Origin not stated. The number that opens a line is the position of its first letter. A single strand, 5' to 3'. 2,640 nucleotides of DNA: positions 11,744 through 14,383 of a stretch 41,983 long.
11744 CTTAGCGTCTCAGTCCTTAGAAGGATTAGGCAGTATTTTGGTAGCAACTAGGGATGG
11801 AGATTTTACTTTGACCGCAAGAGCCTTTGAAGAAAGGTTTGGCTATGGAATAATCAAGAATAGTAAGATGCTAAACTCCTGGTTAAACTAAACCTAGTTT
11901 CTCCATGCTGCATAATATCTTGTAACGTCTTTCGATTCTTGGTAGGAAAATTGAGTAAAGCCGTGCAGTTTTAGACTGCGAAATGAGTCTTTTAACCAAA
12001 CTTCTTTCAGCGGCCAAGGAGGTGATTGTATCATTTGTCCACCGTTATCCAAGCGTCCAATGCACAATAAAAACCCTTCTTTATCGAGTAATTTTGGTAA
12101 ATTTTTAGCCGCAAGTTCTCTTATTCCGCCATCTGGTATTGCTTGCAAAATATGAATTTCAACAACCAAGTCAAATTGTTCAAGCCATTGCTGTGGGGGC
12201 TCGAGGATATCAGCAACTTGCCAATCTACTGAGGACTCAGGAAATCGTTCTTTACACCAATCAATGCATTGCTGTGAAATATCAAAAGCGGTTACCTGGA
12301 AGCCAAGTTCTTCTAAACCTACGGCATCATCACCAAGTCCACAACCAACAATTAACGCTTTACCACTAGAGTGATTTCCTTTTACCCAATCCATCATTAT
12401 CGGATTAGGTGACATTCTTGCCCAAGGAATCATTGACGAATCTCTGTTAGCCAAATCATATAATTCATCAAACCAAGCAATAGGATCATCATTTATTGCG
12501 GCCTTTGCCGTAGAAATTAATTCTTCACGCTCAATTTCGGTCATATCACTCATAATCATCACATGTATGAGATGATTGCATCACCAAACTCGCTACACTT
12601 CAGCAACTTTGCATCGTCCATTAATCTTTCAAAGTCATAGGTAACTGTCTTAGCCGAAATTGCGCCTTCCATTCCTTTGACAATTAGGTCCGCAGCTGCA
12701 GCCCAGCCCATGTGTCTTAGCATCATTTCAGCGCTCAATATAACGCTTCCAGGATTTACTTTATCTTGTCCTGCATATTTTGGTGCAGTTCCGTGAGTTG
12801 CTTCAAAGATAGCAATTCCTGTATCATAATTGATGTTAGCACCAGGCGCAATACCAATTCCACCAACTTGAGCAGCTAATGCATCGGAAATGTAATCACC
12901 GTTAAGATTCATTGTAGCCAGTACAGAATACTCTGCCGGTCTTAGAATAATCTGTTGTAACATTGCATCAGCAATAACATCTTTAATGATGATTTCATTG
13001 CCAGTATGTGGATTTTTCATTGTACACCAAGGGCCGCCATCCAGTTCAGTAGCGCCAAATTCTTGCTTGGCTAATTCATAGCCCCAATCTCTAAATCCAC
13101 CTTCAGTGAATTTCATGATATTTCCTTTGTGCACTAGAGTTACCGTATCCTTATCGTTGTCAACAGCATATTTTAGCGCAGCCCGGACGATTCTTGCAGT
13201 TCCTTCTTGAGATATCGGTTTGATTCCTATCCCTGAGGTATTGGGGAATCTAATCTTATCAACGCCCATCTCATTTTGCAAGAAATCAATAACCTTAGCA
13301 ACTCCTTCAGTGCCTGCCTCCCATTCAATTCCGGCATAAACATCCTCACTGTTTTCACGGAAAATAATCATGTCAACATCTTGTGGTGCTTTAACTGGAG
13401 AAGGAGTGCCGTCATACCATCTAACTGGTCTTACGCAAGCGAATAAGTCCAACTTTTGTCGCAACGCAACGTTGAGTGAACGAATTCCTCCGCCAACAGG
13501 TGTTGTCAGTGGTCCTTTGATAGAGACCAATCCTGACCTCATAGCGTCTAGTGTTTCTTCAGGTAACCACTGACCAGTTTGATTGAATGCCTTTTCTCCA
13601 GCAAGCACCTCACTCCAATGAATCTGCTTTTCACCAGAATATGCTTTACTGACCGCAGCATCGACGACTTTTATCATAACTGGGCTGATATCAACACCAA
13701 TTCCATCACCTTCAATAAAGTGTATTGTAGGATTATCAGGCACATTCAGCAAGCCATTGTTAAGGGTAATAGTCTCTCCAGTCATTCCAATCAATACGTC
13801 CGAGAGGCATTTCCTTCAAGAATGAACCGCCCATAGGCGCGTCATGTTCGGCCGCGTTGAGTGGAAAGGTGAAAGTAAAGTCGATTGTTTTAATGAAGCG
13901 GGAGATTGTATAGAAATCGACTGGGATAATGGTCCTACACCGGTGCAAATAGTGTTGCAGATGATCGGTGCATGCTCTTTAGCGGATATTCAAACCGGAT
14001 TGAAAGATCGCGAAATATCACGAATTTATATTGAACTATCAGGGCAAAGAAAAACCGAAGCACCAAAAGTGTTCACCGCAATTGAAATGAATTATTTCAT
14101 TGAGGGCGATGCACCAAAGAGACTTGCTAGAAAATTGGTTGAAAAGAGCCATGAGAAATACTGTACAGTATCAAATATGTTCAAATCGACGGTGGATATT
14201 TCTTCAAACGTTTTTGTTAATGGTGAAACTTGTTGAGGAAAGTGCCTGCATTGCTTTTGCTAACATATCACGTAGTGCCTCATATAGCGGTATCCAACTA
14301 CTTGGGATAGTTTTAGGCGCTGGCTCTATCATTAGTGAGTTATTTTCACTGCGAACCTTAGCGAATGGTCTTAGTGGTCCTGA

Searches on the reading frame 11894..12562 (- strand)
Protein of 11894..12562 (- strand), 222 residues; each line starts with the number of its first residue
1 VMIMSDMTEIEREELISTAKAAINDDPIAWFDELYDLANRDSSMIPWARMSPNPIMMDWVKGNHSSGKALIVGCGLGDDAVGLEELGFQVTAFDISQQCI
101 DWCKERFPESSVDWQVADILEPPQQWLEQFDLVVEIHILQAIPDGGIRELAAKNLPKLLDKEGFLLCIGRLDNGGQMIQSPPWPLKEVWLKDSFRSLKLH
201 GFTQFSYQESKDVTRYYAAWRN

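Call 20: search_protein_families(library=pfam, proteins=[window:11894-12562:-], max_evalue=0.01)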
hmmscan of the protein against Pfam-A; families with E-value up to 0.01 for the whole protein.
window:11894-12562:- (222 aa): 8 families
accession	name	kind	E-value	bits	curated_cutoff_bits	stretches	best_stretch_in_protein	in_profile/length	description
PF13649.12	Methyltransf_25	-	8.6e-10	39.6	27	1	70-151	2-86/97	Methyltransferase domain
PF08241.18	Methyltransf_11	-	1.3e-09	39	21.2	1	72-166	3-94/95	Methyltransferase domain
PF08242.18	Methyltransf_12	-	1.8e-08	35.5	30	1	70-165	1-98/98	Methyltransferase domain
PF05724.17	TPMT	-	2.6e-06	27.7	26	1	44-195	14-180/218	Thiopurine S-methyltransferase (TPMT)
PF05401.17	NodS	-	3.8e-06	27.3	24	1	56-165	34-142/201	Nodulation protein S (NodS)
PF13489.12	Methyltransf_23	-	5.1e-06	26.7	27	1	66-167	23-116/164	Methyltransferase domain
PF13847.12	Methyltransf_31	-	7e-06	26.2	27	1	66-163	4-105/145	Methyltransferase domain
PF03848.20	TehB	-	8.8e-05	22.5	20.4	1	65-168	30-133/193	Tellurite resistance protein TehB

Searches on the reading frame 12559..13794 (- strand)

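Call 20: search_protein_families(library=pfam, proteins=[window:12559-13794:-], max_evalue=0.01)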
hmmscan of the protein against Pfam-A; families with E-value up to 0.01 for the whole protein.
window:12559-13794:- (411 aa): 1 family
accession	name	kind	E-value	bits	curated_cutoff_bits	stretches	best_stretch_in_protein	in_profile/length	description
PF00180.25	Iso_dh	-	1.9e-93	314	27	1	23-407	1-348/348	Isocitrate/isopropylmalate dehydrogenase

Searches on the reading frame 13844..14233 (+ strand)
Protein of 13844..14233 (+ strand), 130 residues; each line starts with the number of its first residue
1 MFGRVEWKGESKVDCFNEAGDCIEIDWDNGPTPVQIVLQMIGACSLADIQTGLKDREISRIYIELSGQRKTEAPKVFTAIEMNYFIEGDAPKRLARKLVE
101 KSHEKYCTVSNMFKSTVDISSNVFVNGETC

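Call 20: search_protein_families(library=pfam, proteins=[window:13844-14233:+], max_evalue=0.01)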
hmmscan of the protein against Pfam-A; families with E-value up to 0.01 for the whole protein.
window:13844-14233:+ (130 aa): 1 family
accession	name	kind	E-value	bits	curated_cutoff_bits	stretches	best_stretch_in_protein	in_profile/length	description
PF02566.24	OsmC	-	4.4e-15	56.4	27.5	1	28-120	3-98/100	OsmC-like protein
